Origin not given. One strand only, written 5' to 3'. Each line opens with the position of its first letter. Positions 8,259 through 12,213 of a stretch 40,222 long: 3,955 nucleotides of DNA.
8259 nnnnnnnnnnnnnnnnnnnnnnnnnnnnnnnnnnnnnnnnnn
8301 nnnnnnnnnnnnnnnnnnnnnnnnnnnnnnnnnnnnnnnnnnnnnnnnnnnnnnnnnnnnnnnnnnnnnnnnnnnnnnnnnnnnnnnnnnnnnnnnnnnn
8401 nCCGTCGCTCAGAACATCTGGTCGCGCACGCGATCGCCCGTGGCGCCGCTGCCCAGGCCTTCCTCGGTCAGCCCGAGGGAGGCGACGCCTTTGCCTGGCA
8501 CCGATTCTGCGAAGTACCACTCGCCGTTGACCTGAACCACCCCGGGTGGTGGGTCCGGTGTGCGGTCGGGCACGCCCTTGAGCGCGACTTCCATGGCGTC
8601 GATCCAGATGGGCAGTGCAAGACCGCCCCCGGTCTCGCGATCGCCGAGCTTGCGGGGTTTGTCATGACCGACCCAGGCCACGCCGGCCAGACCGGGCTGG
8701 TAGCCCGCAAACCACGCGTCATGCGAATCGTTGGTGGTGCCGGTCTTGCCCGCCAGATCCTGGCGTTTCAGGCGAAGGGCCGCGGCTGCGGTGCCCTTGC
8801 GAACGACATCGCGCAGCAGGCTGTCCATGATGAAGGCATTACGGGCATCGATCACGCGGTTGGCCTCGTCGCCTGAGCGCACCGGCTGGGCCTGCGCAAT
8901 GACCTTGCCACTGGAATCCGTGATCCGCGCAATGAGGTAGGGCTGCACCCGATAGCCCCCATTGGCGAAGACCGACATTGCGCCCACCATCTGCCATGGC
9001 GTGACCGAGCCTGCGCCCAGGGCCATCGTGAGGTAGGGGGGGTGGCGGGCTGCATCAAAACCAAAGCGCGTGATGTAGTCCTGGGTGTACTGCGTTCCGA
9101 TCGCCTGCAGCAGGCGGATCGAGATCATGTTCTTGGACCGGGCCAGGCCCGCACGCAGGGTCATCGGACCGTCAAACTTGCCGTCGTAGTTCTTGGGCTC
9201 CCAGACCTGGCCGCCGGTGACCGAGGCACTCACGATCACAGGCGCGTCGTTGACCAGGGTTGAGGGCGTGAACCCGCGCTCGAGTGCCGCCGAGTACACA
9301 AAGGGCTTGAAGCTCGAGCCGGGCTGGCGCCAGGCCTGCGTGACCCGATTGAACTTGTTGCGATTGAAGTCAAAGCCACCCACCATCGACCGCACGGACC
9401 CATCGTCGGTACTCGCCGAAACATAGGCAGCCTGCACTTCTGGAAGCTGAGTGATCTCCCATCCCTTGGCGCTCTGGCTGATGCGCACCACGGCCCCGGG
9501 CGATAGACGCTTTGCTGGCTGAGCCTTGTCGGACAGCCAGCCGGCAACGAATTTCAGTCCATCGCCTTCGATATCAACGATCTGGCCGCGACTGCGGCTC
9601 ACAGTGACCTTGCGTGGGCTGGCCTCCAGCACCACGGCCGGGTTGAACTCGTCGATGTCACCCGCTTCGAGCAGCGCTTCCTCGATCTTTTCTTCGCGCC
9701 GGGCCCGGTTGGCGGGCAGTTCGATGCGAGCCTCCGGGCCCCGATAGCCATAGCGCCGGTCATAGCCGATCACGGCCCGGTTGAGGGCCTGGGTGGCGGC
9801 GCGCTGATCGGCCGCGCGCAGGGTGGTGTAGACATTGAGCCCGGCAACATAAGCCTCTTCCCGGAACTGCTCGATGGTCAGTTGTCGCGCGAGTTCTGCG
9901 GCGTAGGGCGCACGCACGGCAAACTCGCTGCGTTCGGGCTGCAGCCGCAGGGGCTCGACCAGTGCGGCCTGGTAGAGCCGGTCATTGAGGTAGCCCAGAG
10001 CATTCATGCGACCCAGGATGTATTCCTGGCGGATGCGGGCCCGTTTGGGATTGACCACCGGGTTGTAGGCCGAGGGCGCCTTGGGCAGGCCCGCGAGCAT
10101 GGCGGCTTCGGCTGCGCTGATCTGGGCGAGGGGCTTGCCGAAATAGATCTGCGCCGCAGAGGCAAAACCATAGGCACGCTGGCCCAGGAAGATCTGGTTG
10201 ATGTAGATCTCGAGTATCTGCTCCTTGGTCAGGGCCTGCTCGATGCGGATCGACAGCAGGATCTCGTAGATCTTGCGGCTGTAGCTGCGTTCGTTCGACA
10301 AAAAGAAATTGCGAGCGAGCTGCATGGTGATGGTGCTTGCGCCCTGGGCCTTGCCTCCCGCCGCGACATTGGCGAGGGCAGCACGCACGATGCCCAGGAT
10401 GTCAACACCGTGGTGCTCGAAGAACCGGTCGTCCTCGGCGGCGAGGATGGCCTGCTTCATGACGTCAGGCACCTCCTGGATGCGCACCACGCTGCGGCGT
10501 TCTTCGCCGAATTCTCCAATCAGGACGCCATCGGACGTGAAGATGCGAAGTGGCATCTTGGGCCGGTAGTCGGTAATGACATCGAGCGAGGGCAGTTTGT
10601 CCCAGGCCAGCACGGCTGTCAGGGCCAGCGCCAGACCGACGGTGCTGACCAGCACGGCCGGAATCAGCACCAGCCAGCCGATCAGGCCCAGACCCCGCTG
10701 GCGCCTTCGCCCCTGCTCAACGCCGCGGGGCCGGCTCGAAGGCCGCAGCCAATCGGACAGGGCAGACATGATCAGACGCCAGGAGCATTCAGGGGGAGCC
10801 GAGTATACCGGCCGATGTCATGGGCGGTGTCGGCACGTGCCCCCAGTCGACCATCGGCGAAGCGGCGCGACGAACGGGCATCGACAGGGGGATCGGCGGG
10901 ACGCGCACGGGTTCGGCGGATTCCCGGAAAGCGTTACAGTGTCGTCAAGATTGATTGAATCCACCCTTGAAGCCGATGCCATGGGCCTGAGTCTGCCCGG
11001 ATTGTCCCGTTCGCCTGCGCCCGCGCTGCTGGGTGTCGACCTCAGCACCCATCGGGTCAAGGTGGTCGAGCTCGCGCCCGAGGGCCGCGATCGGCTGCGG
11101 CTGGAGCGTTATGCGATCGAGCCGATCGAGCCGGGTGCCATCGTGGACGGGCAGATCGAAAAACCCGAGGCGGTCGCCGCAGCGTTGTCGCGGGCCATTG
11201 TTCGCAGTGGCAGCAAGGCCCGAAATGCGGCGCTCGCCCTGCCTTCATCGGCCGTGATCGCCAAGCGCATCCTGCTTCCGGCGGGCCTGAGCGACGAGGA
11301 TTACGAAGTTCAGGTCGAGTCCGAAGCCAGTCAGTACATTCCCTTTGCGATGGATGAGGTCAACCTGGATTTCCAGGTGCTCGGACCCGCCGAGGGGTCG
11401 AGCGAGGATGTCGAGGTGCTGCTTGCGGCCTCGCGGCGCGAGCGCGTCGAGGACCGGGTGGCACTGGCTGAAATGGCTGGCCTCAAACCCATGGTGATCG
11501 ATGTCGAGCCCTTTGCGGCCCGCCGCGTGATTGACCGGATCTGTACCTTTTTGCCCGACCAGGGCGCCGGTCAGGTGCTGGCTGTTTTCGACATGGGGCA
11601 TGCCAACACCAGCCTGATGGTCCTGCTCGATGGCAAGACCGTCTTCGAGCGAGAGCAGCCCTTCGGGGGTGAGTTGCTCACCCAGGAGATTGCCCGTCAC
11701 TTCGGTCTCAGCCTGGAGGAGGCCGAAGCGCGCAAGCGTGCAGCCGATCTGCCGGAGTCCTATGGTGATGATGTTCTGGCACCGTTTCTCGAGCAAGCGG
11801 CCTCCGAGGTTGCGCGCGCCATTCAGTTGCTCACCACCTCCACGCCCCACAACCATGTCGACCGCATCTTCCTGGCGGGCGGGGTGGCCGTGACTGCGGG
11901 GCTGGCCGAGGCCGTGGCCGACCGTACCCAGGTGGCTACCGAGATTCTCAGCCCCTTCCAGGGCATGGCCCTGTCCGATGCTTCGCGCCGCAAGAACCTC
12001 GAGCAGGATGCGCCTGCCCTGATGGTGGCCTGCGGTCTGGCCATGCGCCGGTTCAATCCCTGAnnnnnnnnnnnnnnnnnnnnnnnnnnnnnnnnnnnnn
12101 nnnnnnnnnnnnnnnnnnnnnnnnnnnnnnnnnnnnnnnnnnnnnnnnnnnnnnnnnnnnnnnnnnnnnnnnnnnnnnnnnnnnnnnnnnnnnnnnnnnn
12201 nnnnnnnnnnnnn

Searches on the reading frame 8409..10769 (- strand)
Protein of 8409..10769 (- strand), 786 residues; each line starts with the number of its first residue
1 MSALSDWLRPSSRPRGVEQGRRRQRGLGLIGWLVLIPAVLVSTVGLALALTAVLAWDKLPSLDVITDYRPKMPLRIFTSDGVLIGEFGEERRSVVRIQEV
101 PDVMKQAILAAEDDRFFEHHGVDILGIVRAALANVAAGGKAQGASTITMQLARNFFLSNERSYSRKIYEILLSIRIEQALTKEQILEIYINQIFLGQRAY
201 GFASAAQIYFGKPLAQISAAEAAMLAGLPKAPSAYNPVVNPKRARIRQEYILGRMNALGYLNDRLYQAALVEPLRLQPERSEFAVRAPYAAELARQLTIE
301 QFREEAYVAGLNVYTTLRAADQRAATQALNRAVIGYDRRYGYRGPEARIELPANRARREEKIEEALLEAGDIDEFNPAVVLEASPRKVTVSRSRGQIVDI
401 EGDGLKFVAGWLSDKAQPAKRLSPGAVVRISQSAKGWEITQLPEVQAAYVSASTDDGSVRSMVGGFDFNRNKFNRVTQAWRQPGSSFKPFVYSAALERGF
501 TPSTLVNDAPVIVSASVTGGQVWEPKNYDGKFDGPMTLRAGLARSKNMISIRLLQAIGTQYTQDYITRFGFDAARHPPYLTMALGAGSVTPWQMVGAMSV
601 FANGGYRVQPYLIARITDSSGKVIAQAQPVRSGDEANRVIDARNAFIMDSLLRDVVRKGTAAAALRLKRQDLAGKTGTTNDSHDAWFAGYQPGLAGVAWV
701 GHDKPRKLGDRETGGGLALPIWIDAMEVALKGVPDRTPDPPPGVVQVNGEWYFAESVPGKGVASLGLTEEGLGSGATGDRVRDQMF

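Call 3: search_protein_families(library=pfam, proteins=[window:8409-10769:-], max_evalue=0.01)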
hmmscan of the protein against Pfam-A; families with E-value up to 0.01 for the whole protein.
window:8409-10769:- (786 aa): 3 families
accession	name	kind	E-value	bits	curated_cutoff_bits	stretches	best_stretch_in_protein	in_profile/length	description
PF00912.28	Transgly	-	1.2e-65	220.7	27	1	81-255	2-177/178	Transglycosylase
PF00905.27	Transpeptidase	-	5e-35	121.6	22.1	1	452-692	6-266/299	Penicillin binding protein transpeptidase domain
PF17092.11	PCB_OB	-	3.2e-25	89.5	27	1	342-445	1-111/111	Penicillin-binding protein OB-like domain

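Call 5: search_protein_families(library=ncbifam, proteins=[window:8409-10769:-], max_evalue=0.001)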
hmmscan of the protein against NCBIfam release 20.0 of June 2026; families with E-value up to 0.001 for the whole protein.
window:8409-10769:- (786 aa): 16 families
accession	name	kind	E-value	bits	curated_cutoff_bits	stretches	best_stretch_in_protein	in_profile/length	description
NF008643.0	PRK11636.1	equivalog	1.2e-186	622.5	1263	2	58-635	32-614/850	peptidoglycan glycosyltransferase/peptidoglycan DD-transpeptidase MrcA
TIGR02074.1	PBP_1a_fam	subfamily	5.3e-181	603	508.75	1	91-731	1-534/535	PBP1A family penicillin-binding protein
NF051885.1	tranpepglycosPbpC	equivalog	2.6e-141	472.3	900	2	445-736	324-600/632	multimodular transpeptidase-transglycosylase PbpC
TIGR02071.1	PBP_1b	equivalog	1.1e-118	397.5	717.75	2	77-333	129-392/729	penicillin-binding protein 1B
TIGR02073.1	PBP_1c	equivalog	4.1e-93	313.3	494.2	2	89-332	30-263/728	penicillin-binding protein 1C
NF007061.0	PRK09506.1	equivalog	1.7e-91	307.3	1120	2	89-333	208-456/825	bifunctional glycosyl transferase/transpeptidase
NF011423.0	PRK14850.1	equivalog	1.9e-84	284.5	1275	2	90-340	155-409/764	penicillin-binding protein 1b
NF038276.1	strep_PBP2A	exception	2.7e-70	237.5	1100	2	76-264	80-264/716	penicillin-binding protein PBP2A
NF038272.1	strep_PBP1A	exception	3.7e-70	237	1075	2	75-324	52-307/658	penicillin-binding protein PBP1A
NF038274.1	strep_PBP1B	exception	3.2e-56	191.1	1225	2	79-253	68-248/745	penicillin-binding protein PBP1B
NF008414.0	PRK11240.1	equivalog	2.6e-53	181.3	1121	2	78-300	47-266/774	peptidoglycan glycosyltransferase PbpC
TIGR02070.1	mono_pep_trsgly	equivalog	2.9e-40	138.2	182.65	1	94-258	57-221/224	monofunctional biosynthetic peptidoglycan transglycosylase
NF010008.0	PRK13481.1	equivalog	1.6e-38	132.6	270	1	89-271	77-265/269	glycosyltransferase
TIGR03423.1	pbp2_mrdA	equivalog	2.4e-22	79.2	455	2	582-680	428-527/593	penicillin-binding protein 2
TIGR02214.1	spoVD_pbp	equivalog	8.9e-14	50.7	688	1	581-683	399-498/636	stage V sporulation protein D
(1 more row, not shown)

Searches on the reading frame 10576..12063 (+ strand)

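Call 5: search_protein_families(library=ncbifam, proteins=[window:10576-12063:+], max_evalue=0.001)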
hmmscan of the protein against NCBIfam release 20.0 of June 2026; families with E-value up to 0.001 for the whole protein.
window:10576-12063:+ (495 aa): 5 families
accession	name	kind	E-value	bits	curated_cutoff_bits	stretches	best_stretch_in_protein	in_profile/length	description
TIGR01175.1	pilM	subfamily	4.3e-91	305.5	133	1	150-493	4-348/348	type IV pilus assembly protein PilM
NF045709.1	Amuc_1101_fam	equivalog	7.3e-31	107.7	650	1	154-492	10-349/608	Amuc_1101 family PilM-like pilus complex protein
NF011660.0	PRK15080.1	equivalog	7.5e-12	45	182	1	336-455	144-255/277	ethanolamine utilization protein EutJ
TIGR02529.1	EutJ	subfamily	6e-11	42.3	152.1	1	295-460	81-225/239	ethanolamine utilization protein EutJ family protein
TIGR01174.1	ftsA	equivalog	2.5e-07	30.1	175.85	1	336-387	199-250/371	cell division protein FtsA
